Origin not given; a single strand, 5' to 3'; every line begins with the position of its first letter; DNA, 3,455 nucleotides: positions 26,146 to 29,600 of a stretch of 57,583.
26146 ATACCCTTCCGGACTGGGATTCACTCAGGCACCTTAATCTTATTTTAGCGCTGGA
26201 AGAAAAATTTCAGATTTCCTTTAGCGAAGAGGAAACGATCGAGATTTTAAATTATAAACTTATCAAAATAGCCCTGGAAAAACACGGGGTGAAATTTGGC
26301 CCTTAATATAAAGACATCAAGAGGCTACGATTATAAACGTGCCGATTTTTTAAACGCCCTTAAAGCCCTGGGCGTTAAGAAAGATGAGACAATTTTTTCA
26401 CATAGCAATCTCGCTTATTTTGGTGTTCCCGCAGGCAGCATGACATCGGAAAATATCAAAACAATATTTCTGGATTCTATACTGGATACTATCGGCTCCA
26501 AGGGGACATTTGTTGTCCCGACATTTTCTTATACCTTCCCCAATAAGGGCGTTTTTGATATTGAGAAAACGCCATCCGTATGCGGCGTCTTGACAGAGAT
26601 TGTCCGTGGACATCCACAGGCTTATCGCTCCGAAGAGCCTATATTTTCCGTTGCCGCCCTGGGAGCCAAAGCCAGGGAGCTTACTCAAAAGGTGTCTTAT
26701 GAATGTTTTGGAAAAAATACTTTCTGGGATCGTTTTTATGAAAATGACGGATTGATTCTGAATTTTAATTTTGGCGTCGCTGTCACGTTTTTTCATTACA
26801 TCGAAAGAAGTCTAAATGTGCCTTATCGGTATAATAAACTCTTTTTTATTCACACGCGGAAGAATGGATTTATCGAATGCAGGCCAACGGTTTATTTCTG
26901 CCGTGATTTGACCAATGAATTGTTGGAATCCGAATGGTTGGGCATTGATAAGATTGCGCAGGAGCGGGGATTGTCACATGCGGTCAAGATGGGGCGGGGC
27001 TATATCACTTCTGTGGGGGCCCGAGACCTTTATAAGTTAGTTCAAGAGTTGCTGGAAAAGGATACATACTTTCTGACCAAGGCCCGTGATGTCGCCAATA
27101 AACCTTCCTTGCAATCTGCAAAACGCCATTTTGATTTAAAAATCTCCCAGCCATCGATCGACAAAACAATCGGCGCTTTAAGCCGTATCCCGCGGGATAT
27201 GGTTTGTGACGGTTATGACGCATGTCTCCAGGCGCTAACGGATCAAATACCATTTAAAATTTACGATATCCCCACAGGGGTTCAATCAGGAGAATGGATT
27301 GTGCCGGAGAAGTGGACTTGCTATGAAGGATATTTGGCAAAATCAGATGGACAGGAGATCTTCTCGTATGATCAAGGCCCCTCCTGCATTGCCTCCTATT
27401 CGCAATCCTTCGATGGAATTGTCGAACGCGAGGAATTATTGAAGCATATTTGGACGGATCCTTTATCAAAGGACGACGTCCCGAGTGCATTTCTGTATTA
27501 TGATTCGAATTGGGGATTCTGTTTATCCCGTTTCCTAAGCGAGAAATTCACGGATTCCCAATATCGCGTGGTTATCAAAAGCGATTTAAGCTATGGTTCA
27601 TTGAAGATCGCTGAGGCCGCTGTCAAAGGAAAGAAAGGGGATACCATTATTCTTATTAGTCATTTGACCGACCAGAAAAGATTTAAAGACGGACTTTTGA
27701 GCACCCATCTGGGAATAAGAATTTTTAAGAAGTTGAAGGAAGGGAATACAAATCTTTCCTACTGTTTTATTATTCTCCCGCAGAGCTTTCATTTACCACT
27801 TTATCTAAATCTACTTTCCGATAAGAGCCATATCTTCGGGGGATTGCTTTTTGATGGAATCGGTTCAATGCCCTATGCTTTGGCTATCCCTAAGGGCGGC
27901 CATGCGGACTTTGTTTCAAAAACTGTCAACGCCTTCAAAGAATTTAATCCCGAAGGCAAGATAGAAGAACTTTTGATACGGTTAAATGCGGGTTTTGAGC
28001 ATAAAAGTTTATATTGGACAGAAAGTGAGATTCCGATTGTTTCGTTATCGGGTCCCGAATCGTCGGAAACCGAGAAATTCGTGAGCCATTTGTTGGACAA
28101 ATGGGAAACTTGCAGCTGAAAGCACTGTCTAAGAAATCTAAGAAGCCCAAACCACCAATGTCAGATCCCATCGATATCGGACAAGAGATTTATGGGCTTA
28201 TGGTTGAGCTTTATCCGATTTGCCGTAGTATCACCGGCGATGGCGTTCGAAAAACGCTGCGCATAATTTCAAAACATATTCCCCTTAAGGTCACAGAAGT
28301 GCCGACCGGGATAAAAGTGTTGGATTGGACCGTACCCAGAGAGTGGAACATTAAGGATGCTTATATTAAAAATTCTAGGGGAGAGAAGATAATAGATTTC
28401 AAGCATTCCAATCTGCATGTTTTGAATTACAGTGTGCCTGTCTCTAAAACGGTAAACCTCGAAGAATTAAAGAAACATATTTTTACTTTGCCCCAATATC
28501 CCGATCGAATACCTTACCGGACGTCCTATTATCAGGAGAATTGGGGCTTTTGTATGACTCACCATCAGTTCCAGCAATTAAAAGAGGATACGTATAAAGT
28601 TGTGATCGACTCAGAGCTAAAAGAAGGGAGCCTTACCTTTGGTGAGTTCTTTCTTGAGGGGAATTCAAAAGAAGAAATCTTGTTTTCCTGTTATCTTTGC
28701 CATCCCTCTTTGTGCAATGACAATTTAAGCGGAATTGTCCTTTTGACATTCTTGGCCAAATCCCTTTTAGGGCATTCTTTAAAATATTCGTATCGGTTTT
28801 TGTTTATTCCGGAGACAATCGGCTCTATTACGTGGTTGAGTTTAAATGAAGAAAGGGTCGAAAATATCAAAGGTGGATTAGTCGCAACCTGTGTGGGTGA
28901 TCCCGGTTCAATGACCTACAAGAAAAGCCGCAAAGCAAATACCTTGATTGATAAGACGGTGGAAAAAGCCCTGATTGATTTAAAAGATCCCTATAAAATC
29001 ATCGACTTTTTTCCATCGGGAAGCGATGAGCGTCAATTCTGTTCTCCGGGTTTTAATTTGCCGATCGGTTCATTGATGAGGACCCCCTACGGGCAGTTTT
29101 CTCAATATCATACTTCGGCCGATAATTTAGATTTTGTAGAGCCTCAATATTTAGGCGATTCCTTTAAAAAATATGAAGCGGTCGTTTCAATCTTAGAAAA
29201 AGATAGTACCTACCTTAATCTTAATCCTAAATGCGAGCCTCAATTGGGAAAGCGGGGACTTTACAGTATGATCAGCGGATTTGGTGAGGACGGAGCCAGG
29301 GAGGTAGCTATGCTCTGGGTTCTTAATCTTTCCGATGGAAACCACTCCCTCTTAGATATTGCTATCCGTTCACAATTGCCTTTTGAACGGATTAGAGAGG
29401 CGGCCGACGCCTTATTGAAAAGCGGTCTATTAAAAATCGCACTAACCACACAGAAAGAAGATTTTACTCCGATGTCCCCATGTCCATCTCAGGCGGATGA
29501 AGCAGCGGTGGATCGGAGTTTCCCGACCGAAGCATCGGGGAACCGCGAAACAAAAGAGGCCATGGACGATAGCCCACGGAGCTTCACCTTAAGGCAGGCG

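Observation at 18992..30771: Carrier-protein acyl assembly line resembling Campylobacter cj1295-cj1304, predicting methylated glyceroyl-nonulosonate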

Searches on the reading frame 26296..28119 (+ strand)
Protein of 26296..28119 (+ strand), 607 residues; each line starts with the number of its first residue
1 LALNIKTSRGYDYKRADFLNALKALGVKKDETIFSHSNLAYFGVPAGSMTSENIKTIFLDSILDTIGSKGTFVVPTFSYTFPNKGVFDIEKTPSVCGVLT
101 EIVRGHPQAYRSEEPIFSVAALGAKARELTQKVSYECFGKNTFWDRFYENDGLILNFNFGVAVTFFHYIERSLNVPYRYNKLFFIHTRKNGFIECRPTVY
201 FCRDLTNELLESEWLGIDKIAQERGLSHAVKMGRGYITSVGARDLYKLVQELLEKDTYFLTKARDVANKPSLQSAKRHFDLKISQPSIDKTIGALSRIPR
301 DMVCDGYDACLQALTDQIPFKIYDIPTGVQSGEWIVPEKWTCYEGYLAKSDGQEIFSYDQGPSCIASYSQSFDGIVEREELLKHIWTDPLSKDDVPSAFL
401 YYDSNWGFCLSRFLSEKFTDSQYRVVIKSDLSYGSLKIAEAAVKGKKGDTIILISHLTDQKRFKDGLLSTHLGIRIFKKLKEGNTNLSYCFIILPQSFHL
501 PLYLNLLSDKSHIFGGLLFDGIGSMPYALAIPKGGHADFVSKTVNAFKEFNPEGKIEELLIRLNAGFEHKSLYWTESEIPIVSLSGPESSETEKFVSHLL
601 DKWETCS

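Call 4: search_protein_families(library=pfam, proteins=[window:26296-28119:+], max_evalue=0.01)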
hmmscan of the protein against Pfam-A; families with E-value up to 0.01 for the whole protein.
window:26296-28119:+ (607 aa): 3 families
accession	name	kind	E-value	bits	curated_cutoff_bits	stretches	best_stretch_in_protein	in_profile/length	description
PF02522.19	Antibiotic_NAT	-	2.3e-25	90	25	1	56-254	17-232/232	Aminoglycoside 3-N-acetyltransferase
PF09940.16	DUF2172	-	5.4e-20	72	27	1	339-429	1-91/92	Domain of unknown function (DUF2172)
PF16254.10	DUF4910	-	6.2e-14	51.9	26.6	1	293-523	5-145/247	Domain of unknown function (DUF4910)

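Call 13: search_protein_families(library=ncbifam, proteins=[window:26296-28119:+], max_evalue=0.01)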
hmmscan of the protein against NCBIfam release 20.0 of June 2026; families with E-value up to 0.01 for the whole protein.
window:26296-28119:+ (607 aa): 5 families
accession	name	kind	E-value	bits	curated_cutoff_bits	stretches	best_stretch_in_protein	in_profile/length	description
NF033082.0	AAC_3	equivalog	4.4e-14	52.5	270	1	95-176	95-178/262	aminoglycoside 3-N-acetyltransferase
NF033081.0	AAC_3_IV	equivalog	1.4e-10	41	420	1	16-260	2-233/252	AAC(3)-IV family aminoglycoside N-acetyltransferase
NF033080.0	AAC_3_II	subfamily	9.4e-07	28.5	480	1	96-176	97-179/268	AAC(3)-II family aminoglycoside N-acetyltransferase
NF033180.1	AAC_3_VIII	exception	0.00016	21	560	0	14-73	15-68/286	aminoglycoside N-acetyltransferase AAC(3)-VIII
NF033612.0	AAC_3_VIa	exception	0.0025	17.1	675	0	86-171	103-192/298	aminoglycoside N-acetyltransferase AAC(3)-VIa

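Call 31: search_solved_structures(query=window:26296-28119:+, max_evalue=0.01)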
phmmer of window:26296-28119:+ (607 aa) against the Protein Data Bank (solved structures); distinct sequences matched with E-value up to 0.01: 10.
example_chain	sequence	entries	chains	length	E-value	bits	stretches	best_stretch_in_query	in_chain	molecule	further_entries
3k9t_A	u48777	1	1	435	1.4e-25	93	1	294-520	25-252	putative peptidase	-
3e4f_A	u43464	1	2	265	1.8e-06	29.9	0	86-161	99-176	Aminoglycoside N3-acetyltransferase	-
3ijw_A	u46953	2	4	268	1.8e-06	29.9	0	86-161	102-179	Aminoglycoside N3-acetyltransferase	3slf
3n0s_A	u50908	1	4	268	2.8e-06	29.3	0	86-160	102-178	Aminoglycoside N3-acetyltransferase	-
3kzl_A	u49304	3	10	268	2.9e-06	29.3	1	19-160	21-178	Aminoglycoside N3-acetyltransferase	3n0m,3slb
2nyg_A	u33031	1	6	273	7.3e-05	24.6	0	16-177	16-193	YokD protein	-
3sma_A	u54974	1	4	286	7.5e-05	24.6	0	87-180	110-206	FrbF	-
6nti_A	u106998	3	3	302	0.002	19.9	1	15-175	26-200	Aminoglycoside N(3)-acetyltransferase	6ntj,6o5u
6np1_A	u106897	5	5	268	0.0024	19.6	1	86-175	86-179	Aminoglycoside N(3)-acetyltransferase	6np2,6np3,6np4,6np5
6bbr_A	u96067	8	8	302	0.0053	18.5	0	15-175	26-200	AAC 3-VI protein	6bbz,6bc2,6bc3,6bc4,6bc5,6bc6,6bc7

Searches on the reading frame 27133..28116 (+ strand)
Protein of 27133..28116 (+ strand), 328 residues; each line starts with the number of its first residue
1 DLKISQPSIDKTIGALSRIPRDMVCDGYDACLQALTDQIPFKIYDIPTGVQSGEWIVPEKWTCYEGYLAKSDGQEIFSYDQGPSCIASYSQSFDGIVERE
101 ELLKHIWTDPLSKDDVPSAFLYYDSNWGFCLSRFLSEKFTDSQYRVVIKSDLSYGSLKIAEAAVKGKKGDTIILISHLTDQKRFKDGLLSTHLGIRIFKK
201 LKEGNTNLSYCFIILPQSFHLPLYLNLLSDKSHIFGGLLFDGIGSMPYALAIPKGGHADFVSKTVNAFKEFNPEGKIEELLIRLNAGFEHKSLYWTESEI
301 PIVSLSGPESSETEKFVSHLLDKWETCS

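Call 76: search_protein_families(library=pfam, proteins=[window:27133-28116:+], max_evalue=10)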
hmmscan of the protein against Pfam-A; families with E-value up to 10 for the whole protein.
window:27133-28116:+ (328 aa): 2 families
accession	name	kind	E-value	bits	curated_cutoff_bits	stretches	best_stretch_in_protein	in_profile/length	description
PF09940.16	DUF2172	-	1.4e-20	73.9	27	1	60-150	1-91/92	Domain of unknown function (DUF2172)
PF16254.10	DUF4910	-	1.4e-14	54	26.6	1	14-245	5-146/247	Domain of unknown function (DUF4910)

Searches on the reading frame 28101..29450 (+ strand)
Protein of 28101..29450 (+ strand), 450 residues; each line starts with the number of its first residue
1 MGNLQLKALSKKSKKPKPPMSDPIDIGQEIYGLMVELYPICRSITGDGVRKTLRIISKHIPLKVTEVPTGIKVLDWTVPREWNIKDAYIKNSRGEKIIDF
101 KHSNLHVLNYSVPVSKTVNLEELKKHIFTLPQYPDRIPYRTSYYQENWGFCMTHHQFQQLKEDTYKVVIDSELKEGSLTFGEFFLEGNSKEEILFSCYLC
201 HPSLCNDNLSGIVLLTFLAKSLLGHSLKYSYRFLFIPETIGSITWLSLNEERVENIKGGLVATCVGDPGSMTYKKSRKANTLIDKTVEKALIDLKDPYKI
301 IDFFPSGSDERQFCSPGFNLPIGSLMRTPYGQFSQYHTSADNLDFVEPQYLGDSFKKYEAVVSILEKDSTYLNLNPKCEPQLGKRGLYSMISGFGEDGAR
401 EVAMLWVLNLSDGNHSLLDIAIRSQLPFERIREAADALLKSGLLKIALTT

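Call 76: search_protein_families(library=pfam, proteins=[window:28101-29450:+], max_evalue=10)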
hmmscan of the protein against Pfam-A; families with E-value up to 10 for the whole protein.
window:28101-29450:+ (450 aa): 4 families
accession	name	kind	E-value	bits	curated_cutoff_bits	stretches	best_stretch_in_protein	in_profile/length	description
PF16254.10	DUF4910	-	1.3e-110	368.5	26.6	1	31-368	1-247/247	Domain of unknown function (DUF4910)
PF09940.16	DUF2172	-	6.6e-42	142.2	27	1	81-172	1-92/92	Domain of unknown function (DUF2172)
PF16221.11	HTH_47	-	9.2e-30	102.5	27.1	1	370-445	2-77/78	winged helix-turn-helix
PF04389.22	Peptidase_M28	-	0.041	14.1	21.3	1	206-353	31-184/193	Peptidase family M28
